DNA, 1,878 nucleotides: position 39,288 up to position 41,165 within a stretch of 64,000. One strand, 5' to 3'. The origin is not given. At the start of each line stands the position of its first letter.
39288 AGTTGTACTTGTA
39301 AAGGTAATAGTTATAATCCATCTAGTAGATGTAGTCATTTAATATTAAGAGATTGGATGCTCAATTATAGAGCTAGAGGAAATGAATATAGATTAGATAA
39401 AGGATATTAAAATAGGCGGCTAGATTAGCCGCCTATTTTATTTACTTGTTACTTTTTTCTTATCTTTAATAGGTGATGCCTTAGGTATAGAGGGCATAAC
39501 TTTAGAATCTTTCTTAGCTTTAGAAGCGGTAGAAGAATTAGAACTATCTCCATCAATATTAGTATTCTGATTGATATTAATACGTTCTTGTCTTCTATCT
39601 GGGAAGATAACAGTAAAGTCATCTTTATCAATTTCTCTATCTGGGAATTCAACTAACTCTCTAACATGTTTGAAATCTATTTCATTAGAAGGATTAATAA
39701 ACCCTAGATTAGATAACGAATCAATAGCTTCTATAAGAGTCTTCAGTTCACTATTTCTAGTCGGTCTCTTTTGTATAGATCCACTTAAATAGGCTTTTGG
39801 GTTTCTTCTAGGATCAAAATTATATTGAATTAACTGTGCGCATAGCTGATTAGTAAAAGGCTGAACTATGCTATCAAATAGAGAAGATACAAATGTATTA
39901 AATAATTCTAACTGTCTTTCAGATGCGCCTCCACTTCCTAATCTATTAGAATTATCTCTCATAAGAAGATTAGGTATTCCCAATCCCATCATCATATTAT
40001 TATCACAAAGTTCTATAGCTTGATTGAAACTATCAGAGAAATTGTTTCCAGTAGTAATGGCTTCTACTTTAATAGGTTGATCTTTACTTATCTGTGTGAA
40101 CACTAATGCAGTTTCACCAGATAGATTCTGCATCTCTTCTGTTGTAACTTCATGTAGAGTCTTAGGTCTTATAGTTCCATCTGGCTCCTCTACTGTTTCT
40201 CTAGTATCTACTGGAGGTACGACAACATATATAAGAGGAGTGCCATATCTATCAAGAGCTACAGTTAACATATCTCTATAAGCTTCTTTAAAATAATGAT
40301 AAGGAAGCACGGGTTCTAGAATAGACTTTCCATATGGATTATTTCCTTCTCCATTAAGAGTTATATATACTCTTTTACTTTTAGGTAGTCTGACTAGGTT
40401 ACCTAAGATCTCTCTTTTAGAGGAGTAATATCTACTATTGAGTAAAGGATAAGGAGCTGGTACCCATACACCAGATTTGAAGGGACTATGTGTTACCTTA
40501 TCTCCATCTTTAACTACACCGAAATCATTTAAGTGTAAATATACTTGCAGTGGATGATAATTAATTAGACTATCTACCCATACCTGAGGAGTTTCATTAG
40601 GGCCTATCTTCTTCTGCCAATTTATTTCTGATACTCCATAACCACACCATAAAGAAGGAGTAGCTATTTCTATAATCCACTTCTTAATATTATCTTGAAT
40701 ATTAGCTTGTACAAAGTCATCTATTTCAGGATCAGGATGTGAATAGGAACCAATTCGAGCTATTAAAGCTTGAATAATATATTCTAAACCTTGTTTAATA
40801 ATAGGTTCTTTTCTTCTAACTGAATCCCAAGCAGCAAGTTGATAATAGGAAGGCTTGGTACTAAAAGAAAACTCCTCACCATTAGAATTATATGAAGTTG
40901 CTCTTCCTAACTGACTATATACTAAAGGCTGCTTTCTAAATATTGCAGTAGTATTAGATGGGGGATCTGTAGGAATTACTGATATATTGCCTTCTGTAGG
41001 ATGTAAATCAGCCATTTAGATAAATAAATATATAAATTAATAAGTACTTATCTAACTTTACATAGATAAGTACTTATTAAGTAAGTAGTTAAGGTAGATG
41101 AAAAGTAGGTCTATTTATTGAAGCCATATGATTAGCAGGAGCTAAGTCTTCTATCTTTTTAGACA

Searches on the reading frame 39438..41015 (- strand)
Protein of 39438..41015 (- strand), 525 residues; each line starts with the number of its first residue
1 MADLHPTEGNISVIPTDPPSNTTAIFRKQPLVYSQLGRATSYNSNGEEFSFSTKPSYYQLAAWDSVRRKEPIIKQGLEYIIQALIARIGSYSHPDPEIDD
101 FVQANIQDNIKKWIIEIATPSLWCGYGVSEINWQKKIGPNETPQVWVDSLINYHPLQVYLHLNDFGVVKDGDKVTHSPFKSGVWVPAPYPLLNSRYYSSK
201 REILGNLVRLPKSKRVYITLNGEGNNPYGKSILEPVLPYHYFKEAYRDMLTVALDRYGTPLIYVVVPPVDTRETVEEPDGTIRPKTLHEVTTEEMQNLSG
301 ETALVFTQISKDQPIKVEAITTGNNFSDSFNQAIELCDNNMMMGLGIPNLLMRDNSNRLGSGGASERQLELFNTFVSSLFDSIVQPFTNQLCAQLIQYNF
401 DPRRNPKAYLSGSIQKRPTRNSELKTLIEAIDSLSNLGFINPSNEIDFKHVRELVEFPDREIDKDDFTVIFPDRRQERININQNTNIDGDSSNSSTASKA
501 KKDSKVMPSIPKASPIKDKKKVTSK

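Call 3: search_protein_families(library=pfam, proteins=[window:39438-41015:-], max_evalue=0.1)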
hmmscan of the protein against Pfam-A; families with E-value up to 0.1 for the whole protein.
window:39438-41015:- (525 aa): 1 family
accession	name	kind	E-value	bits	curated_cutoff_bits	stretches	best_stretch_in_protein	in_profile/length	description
PF06074.18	Portal_Mu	-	4.6e-22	79.2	23.9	1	93-453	38-332/336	Portal protein of Mu bacteriophage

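Call 4: search_protein_families(library=phrogs, proteins=[window:39438-41015:-], max_evalue=0.01)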
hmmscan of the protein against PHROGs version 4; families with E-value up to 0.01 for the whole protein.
window:39438-41015:- (525 aa): 1 family
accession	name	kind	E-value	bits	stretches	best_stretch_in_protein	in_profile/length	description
phrog_113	-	head and packaging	2.2e-24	86.8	1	95-467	106-421/1272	portal protein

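Call 74: find_related_loci(query=A7, collection=genome_contigs, flank=10000)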
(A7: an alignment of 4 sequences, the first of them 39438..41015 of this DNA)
Query A7 (525 aa) in genome_contigs; peptide patterns used: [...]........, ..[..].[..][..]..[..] (x = any residue, [..] = any of these).
32 stretches matched a pattern; 3 encode a relative of the query (tblastn E <= 1e-3); 3 distinct loci.
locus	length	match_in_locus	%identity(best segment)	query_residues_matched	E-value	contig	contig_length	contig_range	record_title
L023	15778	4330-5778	65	1-486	0e+0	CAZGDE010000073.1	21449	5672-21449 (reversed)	MAG TPA_asm: uncultured bacterium isolate binchicken_co311_160 genome assembly, contig: NODE_4212_length_21449_cov_6.430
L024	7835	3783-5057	44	27-445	5e-117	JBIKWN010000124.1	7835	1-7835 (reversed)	MAG: Bdellovibrionota bacterium isolate ME2015-09-13_3300035666_group6_bin236 Rohwer_bin1197_scaffold_13171_c1, whole ge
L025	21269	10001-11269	28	32-477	9e-55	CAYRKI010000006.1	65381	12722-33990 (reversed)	MAG TPA_asm: uncultured Thiotrichales bacterium isolate SRP290908_co2_310 genome assembly, contig: NODE_474_length_65381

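Call 75: find_related_loci(query=A7, collection=metagenome_contigs, flank=10000)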
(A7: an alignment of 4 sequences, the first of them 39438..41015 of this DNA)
Query A7 (525 aa) in metagenome_contigs; peptide patterns used: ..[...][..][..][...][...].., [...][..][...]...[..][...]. (x = any residue, [..] = any of these).
183 stretches matched a pattern; 9 encode a relative of the query (tblastn E <= 1e-3); 9 distinct loci.
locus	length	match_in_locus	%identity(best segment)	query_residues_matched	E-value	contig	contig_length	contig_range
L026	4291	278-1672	48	3-464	2e-156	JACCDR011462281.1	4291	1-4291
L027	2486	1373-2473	57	14-379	9e-146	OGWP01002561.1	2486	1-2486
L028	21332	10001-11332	52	23-467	5e-163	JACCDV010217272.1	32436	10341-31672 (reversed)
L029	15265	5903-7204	44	20-459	2e-118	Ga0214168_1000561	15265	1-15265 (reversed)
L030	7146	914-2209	44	22-459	3e-118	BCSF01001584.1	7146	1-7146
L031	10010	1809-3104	44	22-459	3e-117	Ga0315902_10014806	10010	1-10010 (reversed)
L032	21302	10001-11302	43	20-459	6e-117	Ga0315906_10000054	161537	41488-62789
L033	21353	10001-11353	41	1-458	1e-119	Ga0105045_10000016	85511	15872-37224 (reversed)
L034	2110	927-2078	41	3-389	6e-99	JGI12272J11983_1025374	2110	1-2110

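Call 99: search_protein_families(library=pfam, proteins=[L023:8692-9486:-, L024:6349-6981:-, L023:6319-7347:+, L024:5364-5888:+], max_evalue=0.01)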
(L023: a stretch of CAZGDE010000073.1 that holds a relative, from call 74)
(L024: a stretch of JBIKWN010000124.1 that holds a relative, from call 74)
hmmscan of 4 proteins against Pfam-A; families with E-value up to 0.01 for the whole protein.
L023:8692-9486:- (264 aa): 2 families
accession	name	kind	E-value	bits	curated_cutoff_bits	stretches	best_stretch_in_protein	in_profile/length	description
PF13365.12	Trypsin_2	-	8.6e-29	101.6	27.6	1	106-235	1-144/144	Trypsin-like peptidase domain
PF00089.32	Trypsin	-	1.5e-13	51.5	20.6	1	90-260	9-220/220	Trypsin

L024:6349-6981:- (210 aa): 0 families

L023:6319-7347:+ (342 aa): 1 family
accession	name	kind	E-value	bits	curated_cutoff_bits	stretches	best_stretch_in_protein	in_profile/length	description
PF13342.12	Toprim_Crpt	-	0.0098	16.3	32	0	213-236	31-54/60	C-terminal repeat of topoisomerase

L024:5364-5888:+ (174 aa): 0 families

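Call 104: find_related_loci(query=A7, collection=viral_contigs, flank=8000)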
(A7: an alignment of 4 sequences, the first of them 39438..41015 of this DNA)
Query A7 (525 aa) in viral_contigs; peptide patterns used: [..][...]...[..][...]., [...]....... (x = any residue, [..] = any of these).
53 stretches matched a pattern; 33 encode a relative of the query (tblastn E <= 1e-3); 33 distinct loci.
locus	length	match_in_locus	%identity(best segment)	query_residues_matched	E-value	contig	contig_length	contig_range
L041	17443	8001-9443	64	1-483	0e+0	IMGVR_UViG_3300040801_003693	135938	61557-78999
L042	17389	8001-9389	51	1-466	2e-161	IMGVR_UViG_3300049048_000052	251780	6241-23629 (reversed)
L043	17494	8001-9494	46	17-509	8e-152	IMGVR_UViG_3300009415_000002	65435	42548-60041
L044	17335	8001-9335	47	16-464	2e-145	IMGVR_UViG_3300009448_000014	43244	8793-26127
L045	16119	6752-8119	45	8-461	4e-126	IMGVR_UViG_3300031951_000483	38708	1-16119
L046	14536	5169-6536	45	8-461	4e-126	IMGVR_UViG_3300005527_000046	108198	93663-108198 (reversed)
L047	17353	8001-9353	41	1-458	5e-119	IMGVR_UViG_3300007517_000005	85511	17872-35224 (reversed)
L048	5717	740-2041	44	20-459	7e-118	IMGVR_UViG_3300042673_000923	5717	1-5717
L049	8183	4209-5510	44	20-459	1e-117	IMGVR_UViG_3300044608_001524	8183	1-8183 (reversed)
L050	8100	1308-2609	44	20-459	1e-117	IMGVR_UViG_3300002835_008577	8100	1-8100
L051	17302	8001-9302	44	20-459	1e-117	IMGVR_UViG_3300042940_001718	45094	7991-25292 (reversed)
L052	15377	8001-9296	44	22-459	2e-116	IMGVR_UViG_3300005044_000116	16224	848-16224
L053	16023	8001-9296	44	22-459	2e-116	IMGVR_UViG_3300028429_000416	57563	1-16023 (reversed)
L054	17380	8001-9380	42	8-463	8e-113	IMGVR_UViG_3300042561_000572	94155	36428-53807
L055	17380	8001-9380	42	8-463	1e-112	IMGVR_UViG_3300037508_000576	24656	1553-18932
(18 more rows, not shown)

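Call 110: search_protein_families(library=pfam, proteins=[L042:10072-10719:-, L045:9104-9658:-, L045:9658-10254:-, L054:12062-12721:-, L043:9518-10393:+, L043:10403-11824:+], max_evalue=0.01)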
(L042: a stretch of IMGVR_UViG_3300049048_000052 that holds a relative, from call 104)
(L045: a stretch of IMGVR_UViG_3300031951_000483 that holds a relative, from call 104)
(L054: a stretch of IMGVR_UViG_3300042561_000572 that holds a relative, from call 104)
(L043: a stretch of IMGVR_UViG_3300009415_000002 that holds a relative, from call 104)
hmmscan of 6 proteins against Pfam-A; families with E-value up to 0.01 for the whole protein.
L042:10072-10719:- (215 aa): 1 family
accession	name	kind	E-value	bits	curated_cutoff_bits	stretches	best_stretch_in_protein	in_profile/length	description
PF01844.29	HNH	-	2.2e-07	31.4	21.4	1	72-115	1-46/47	HNH endonuclease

L045:9104-9658:- (184 aa): 0 families

L045:9658-10254:- (198 aa): 0 families

L054:12062-12721:- (219 aa): 0 families

L043:9518-10393:+ (291 aa): 0 families

L043:10403-11824:+ (473 aa): 0 families
